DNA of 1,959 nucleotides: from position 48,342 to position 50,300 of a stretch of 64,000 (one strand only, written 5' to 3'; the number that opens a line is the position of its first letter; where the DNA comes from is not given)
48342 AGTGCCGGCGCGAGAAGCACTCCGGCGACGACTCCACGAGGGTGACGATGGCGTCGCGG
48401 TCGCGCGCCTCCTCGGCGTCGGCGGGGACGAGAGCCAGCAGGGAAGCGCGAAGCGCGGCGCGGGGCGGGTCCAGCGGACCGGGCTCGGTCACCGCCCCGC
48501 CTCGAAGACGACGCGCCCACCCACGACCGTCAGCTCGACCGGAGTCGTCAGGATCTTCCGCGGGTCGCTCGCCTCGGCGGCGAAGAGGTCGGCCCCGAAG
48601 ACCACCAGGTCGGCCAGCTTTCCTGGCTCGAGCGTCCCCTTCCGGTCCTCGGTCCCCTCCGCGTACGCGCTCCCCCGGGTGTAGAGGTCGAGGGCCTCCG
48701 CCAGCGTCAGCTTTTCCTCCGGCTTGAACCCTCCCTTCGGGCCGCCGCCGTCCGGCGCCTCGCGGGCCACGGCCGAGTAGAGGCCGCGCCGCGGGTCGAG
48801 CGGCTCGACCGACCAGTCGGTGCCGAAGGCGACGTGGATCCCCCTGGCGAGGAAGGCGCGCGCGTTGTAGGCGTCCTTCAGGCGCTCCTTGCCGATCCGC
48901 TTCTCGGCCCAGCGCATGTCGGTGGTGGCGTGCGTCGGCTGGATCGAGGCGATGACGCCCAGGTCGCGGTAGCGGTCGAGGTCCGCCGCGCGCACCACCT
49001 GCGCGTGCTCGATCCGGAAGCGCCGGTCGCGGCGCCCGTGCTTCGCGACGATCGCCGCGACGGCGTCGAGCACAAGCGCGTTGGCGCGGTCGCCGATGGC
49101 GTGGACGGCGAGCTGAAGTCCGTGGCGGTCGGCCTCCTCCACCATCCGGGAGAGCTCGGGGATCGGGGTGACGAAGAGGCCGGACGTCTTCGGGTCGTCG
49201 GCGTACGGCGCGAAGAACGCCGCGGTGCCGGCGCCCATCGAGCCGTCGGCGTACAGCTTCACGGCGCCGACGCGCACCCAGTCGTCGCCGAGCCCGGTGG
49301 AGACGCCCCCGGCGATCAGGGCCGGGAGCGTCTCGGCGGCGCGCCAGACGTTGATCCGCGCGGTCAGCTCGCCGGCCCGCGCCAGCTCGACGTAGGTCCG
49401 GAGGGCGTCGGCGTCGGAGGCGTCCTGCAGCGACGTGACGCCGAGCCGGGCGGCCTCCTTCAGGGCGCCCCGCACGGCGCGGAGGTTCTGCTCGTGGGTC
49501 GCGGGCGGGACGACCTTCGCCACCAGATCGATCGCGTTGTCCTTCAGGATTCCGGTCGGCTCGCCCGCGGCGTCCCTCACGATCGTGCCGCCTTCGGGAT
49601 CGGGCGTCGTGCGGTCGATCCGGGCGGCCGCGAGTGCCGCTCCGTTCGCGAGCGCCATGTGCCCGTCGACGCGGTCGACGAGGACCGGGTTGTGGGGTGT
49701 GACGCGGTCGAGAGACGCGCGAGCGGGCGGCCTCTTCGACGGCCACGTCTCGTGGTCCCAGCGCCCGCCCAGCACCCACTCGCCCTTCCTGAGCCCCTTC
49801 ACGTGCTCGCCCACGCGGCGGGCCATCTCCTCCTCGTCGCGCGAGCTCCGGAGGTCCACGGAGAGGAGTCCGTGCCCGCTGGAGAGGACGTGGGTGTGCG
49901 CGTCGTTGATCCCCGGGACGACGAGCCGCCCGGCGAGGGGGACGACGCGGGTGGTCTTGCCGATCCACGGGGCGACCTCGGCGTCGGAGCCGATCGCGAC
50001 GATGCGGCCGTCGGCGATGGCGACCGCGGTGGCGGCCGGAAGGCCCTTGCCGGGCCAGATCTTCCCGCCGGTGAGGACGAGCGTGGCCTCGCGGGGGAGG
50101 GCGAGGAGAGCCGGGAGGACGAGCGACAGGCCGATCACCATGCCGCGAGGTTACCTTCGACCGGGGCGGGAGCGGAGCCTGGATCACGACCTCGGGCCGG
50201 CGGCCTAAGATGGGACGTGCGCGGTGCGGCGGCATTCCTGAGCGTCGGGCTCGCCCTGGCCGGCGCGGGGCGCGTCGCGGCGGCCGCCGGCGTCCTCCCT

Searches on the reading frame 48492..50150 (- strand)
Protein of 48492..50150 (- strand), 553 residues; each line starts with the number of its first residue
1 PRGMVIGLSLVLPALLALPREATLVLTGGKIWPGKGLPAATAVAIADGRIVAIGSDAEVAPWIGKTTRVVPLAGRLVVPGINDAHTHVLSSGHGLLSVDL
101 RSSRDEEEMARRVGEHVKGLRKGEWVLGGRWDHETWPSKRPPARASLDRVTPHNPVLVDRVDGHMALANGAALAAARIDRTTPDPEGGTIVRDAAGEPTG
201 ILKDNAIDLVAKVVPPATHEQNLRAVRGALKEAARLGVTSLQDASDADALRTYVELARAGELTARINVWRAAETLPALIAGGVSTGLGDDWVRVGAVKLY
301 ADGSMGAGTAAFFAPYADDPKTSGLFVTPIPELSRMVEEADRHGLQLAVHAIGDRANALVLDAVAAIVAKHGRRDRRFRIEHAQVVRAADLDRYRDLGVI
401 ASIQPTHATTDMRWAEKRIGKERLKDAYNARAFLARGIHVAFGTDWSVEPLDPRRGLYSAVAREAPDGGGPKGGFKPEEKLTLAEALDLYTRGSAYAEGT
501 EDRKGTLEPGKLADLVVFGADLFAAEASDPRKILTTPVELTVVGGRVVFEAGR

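Call 85: search_protein_families(library=pfam, proteins=[window:48492-50150:-], max_evalue=0.000001)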
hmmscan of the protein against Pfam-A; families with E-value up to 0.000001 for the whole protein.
window:48492-50150:- (553 aa): 2 families
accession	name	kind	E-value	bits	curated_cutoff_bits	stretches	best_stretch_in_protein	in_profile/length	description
PF07969.17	Amidohydro_3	-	3.1e-115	386.8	29.7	1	69-549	2-472/472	Amidohydrolase family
PF01979.26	Amidohydro_1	-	6.9e-19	68.7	25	1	297-548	112-345/345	Amidohydrolase family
